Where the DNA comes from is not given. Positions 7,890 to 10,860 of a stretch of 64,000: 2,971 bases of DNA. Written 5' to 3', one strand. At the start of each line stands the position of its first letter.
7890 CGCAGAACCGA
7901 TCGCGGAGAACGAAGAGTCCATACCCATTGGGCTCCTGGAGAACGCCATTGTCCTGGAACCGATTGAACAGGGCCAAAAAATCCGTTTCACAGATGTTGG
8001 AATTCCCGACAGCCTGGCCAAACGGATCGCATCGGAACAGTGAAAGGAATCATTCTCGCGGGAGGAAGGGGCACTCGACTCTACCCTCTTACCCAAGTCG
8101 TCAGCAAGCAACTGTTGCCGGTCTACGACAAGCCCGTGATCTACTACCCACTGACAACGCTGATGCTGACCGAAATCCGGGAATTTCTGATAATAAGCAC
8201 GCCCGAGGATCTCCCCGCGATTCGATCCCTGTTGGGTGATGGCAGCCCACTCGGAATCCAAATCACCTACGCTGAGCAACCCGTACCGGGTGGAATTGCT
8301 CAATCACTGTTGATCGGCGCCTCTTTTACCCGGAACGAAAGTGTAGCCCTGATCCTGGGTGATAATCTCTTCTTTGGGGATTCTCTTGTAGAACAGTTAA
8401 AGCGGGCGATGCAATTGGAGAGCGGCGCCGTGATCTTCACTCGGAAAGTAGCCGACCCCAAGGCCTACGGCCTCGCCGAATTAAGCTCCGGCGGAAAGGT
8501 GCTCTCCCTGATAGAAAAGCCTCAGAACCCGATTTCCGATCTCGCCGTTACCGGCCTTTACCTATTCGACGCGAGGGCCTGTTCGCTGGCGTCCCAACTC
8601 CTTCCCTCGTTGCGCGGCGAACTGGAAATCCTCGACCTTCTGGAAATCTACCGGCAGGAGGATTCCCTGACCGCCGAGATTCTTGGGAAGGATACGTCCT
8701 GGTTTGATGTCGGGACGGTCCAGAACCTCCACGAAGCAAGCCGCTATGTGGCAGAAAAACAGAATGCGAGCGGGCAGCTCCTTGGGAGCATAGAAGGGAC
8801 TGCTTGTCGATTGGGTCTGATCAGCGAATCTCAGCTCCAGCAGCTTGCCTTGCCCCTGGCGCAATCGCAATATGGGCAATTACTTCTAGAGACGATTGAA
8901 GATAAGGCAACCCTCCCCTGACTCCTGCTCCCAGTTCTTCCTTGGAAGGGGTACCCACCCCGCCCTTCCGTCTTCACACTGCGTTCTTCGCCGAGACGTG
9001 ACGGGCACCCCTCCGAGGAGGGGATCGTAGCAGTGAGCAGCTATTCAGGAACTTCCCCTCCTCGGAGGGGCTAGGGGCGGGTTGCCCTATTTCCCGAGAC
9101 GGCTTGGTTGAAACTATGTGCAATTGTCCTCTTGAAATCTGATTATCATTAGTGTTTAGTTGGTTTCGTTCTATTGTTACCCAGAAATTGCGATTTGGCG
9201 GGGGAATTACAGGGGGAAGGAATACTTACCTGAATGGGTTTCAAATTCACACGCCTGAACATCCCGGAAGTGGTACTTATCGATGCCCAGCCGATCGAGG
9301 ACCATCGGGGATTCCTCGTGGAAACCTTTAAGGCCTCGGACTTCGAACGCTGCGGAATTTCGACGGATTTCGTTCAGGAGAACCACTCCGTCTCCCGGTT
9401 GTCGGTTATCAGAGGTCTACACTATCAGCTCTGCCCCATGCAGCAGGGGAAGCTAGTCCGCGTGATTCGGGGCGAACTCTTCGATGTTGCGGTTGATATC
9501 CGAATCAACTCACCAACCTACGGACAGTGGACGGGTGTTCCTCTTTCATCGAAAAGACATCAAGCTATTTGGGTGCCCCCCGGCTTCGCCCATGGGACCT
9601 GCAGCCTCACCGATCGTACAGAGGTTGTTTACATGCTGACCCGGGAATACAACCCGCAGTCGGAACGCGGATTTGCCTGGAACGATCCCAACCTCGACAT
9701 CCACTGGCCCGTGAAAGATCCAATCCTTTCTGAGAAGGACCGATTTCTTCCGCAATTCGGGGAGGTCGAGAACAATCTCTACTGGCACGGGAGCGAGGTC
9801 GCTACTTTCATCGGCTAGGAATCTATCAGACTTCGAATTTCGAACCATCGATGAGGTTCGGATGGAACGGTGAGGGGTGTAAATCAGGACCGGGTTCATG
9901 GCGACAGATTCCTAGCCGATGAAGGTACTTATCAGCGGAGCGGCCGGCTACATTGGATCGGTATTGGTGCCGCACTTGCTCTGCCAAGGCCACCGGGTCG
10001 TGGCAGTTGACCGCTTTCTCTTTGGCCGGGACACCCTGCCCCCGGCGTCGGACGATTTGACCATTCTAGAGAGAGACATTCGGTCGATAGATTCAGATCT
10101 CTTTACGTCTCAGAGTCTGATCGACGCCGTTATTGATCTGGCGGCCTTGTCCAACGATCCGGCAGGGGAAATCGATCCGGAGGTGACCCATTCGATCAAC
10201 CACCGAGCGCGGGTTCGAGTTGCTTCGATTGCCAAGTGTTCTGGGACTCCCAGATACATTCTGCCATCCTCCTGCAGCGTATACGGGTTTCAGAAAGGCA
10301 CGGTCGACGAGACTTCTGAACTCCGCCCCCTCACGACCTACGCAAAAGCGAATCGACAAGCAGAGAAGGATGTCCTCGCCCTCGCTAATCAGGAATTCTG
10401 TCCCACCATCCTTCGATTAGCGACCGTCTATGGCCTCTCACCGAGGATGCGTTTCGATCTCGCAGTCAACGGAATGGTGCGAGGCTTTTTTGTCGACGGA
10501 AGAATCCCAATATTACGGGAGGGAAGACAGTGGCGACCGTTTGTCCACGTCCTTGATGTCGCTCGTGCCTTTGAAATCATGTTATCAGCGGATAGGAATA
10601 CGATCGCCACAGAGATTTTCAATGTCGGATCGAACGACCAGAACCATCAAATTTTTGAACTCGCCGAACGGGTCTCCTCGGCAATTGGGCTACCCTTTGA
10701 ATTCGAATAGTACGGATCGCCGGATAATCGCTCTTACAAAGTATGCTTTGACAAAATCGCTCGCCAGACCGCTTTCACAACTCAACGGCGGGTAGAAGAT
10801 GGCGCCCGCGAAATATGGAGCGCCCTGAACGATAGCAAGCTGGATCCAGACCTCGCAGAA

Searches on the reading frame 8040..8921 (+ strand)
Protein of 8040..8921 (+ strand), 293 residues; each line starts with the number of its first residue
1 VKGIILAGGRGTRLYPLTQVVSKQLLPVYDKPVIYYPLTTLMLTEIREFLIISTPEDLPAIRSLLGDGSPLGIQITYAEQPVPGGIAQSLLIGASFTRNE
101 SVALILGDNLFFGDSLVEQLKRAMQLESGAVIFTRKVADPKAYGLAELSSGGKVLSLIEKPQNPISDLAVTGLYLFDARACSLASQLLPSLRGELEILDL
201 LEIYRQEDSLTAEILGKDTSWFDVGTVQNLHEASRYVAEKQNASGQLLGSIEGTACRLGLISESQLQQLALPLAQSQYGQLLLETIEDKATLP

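Call 6: search_protein_families(library=pfam, proteins=[window:8040-8921:+], max_evalue=0.001)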
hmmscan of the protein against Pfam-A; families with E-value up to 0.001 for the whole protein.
window:8040-8921:+ (293 aa): 2 families
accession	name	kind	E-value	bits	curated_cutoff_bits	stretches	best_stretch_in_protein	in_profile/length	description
PF00483.29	NTP_transferase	-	7.2e-61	206.3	21.2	1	2-238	1-243/245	Nucleotidyl transferase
PF12804.13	NTP_transf_3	-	4e-12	47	27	1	3-136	1-123/160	MobA-like NTP transferase domain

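Call 26: search_protein_families(library=ncbifam, proteins=[window:8040-8921:+], max_evalue=0.00001)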
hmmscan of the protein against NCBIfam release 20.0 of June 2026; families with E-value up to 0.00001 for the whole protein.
window:8040-8921:+ (293 aa): 20 families
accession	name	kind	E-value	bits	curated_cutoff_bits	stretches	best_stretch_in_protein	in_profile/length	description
TIGR01207.1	rmlA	equivalog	8.4e-103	343.4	360.65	1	2-285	1-284/286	glucose-1-phosphate thymidylyltransferase RfbA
NF012024.0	PRK15480.1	equivalog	8.7e-90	300.8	588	1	2-288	5-291/292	glucose-1-phosphate thymidylyltransferase RfbA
TIGR01208.1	rmlA_long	equivalog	1.3e-53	182.1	320.25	1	2-242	1-239/353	glucose-1-phosphate thymidylyltransferase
TIGR03992.1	Arch_glmU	subfamily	1.9e-41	142.3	292.1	1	1-253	1-241/393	bifunctional sugar-1-phosphate nucleotidylyltransferase/acetyltransferase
NF041173.1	Sug_nt_acttase_Thmprot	equivalog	4.5e-30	104.9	600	1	1-253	1-241/405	bifunctional sugar-1-phosphate nucleotidylyltransferase/acetyltransferase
NF041313.1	UDPGP_AglF_Halo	equivalog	1.6e-29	103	400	1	1-235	1-232/234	UTP--glucose-1-phosphate uridylyltransferase AglF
NF052502.1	man1P_GTase_Rv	exception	1.4e-21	76.8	440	1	3-244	3-237/352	mannose-1-phosphate guanylyltransferase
TIGR01099.1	galU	equivalog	4.9e-20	72.2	326.8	2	73-230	94-258/261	UTP--glucose-1-phosphate uridylyltransferase GalU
NF045761.1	NAMPUrTaseMurU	equivalog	2.2e-17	63.7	250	1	1-234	1-224/226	N-acetylmuramate alpha-1-phosphate uridylyltransferase MurU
NF009928.0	PRK13389.1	equivalog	1.8e-10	40.5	548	0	2-52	10-60/302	UTP--glucose-1-phosphate uridylyltransferase GalU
TIGR02091.1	glgC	equivalog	2.9e-10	39.8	424.9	0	3-51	3-52/364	glucose-1-phosphate adenylyltransferase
TIGR01173.1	glmU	equivalog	1.3e-09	37.4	366.85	1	3-241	3-240/452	bifunctional UDP-N-acetylglucosamine diphosphorylase/glucosamine-1-phosphate N-acetyltransferase GlmU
NF003670.0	PRK05293.1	equivalog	4.3e-09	35.8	470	0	133-241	153-262/382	glucose-1-phosphate adenylyltransferase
NF010938.0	PRK14358.1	equivalog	9.6e-09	34.3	500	1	4-209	11-215/481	bifunctional N-acetylglucosamine-1-phosphate uridyltransferase/glucosamine-1-phosphate acetyltransferase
NF007516.0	PRK10122.1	equivalog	3.1e-08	33.1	534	0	2-53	5-56/297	UTP--glucose-1-phosphate uridylyltransferase GalF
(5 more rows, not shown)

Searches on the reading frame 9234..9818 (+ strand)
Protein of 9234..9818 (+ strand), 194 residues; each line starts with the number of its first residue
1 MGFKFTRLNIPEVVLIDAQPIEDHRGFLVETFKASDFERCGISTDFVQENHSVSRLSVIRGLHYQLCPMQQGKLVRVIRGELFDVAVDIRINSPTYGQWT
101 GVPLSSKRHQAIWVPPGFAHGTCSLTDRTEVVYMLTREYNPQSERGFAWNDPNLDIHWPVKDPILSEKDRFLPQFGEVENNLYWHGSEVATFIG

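Call 6: search_protein_families(library=pfam, proteins=[window:9234-9818:+], max_evalue=0.001)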
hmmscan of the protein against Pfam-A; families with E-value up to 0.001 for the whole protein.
window:9234-9818:+ (194 aa): 1 family
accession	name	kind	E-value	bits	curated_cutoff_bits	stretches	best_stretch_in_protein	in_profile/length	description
PF00908.23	dTDP_sugar_isom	-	2.4e-65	219.8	27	1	8-175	2-166/168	dTDP-4-dehydrorhamnose 3,5-epimerase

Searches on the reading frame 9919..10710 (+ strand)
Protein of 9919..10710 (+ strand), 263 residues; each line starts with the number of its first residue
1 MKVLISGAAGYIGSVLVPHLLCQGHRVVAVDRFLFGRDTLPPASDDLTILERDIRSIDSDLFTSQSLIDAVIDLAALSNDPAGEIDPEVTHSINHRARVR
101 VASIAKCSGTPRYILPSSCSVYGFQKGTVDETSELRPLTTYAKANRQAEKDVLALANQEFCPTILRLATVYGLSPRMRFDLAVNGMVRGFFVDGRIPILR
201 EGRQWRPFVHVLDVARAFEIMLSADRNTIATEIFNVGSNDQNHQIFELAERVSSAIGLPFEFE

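Call 6: search_protein_families(library=pfam, proteins=[window:9919-10710:+], max_evalue=0.001)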
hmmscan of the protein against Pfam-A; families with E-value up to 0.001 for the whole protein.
window:9919-10710:+ (263 aa): 5 families
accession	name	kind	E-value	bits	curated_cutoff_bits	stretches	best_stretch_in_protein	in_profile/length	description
PF01370.27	Epimerase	-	2.3e-39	135.7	20.9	1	3-237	1-240/240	NAD dependent epimerase/dehydratase family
PF16363.11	GDP_Man_Dehyd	-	4.8e-14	53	27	1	4-238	1-257/332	GDP-mannose 4,6 dehydratase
PF04321.23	RmlD_sub_bind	-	2.6e-12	46.8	27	1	1-174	1-155/287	RmlD substrate binding domain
PF13460.12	NAD_binding_10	-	7.8e-07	29.6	27.2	1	7-168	1-144/184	NAD(P)H-binding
PF01073.25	3Beta_HSD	-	6.5e-06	25.8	22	1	4-177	1-188/280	3-beta hydroxysteroid dehydrogenase/isomerase family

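Call 26: search_protein_families(library=ncbifam, proteins=[window:9919-10710:+], max_evalue=0.00001)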
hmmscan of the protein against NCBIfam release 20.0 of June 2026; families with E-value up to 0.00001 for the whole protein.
window:9919-10710:+ (263 aa): 16 families
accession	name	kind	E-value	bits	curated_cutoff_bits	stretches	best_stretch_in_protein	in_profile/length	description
TIGR01179.1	galE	equivalog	2.5e-21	75.9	262.3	1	2-175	1-181/332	UDP-glucose 4-epimerase GalE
TIGR02197.1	heptose_epim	equivalog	1.2e-13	50.9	274.6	1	3-249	1-253/316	ADP-glyceromanno-heptose 6-epimerase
TIGR04180.1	EDH_00030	hypoth_equivalog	2.5e-12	46.5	475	1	3-260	1-260/297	NAD-dependent 4,6-dehydratase LegB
TIGR01214.1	rmlD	equivalog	1.8e-11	43.7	224.05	1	2-179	1-159/285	dTDP-4-dehydrorhamnose reductase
TIGR01181.1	dTDP_gluc_dehyt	equivalog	2.7e-11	43.1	365.1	1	2-252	1-257/321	dTDP-glucose 4,6-dehydratase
NF058621.1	DiazavRedAvaA7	equivalog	5.1e-11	42.7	400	1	1-240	1-233/304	3-diazoavenalumate denitrifying reductase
NF007956.0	PRK10675.1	subfamily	1.7e-10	40.5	394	1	1-166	1-176/338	UDP-glucose 4-epimerase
NF043036.1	ErythonDh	equivalog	1.9e-09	37.2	325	1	1-149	1-157/321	D-erythronate dehydrogenase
NF050030.1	thlkprotThyD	equivalog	2.9e-09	36.5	400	1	1-239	1-234/305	thylakoid membrane protein ThyD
NF011728.1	PRK15181.1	equivalog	4.5e-08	32.5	760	1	3-241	18-268/348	Vi polysaccharide biosynthesis UDP-N-acetylglucosaminuronic acid C-4 epimerase TviC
NF008872.0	PRK11908.1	equivalog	1.1e-06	28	294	0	193-254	208-269/349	bifunctional UDP-4-keto-pentose/UDP-xylose synthase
TIGR01777.1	yfcH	hypoth_equivalog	2e-06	27.6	207.35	1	3-225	1-214/292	TIGR01777 family oxidoreductase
NF047837.1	UDPAcbARedWbcJ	equivalog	6.3e-06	25.3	500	0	140-227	102-189/372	UDP-2-acetamido-2,6-beta-L-arabino-hexul-4-ose reductase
TIGR03466.1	HpnA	hypoth_equivalog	6.4e-06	25.3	367.65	1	1-159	1-159/327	hopanoid-associated sugar epimerase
NF042422.1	oxyalk_red_OleD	equivalog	8.2e-06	25.4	580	0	1-172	1-170/329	2-alkyl-3-oxoalkanoate reductase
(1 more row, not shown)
